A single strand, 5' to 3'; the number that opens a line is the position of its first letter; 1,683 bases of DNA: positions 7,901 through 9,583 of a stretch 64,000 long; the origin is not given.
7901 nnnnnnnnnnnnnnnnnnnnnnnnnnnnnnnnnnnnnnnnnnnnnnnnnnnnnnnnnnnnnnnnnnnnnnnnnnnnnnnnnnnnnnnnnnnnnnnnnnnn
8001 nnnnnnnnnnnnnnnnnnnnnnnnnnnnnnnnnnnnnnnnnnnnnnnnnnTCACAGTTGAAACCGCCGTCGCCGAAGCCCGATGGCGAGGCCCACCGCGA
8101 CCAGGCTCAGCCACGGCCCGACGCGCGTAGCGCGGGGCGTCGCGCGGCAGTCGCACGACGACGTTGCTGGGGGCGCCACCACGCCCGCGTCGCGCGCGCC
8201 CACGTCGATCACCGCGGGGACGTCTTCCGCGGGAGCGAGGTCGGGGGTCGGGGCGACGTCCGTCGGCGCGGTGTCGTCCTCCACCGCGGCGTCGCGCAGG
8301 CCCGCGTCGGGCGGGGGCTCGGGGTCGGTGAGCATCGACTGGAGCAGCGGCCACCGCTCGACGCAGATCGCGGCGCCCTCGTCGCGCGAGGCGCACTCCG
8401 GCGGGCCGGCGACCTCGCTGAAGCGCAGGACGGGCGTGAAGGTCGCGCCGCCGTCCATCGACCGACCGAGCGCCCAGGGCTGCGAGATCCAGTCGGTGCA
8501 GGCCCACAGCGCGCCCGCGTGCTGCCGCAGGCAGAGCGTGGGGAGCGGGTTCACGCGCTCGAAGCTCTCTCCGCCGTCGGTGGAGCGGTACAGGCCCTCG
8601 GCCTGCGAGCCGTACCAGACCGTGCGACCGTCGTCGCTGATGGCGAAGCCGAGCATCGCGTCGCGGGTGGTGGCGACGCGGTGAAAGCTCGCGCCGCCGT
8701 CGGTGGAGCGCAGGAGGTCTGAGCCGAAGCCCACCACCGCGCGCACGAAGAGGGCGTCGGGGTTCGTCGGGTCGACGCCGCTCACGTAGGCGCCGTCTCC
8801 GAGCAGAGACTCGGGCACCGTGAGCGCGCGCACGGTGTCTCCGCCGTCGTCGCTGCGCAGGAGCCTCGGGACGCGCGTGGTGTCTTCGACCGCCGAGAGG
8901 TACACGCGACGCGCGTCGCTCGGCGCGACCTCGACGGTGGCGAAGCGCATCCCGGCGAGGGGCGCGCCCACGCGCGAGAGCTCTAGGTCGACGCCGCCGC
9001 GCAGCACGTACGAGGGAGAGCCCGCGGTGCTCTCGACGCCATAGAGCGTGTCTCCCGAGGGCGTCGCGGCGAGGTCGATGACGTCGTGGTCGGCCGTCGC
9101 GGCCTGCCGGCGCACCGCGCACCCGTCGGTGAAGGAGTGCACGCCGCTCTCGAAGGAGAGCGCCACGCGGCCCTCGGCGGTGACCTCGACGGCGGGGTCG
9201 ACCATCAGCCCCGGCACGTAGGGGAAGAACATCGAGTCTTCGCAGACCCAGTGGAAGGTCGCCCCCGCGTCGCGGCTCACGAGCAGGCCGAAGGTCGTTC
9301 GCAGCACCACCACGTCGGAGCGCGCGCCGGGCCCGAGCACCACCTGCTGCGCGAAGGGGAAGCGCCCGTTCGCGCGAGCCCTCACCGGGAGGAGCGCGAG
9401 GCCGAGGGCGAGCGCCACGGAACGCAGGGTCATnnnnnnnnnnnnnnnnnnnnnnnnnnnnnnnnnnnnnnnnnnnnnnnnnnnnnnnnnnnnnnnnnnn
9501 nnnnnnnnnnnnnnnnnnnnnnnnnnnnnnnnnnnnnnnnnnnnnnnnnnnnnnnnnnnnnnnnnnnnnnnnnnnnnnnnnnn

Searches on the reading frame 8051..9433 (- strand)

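Call 25: search_protein_families(library=pfam, proteins=[window:8051-9433:-], max_evalue=0.001)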
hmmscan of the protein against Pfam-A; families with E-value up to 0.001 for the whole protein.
window:8051-9433:- (460 aa): 2 families
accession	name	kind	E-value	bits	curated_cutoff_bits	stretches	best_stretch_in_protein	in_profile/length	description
PF02012.26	BNR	-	9.8e-07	28.3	27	0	282-292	1-11/12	BNR/Asp-box repeat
PF15902.12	Sortilin-Vps10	-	0.00026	20.4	33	0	191-295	3-113/446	Sortilin, neurotensin receptor 3,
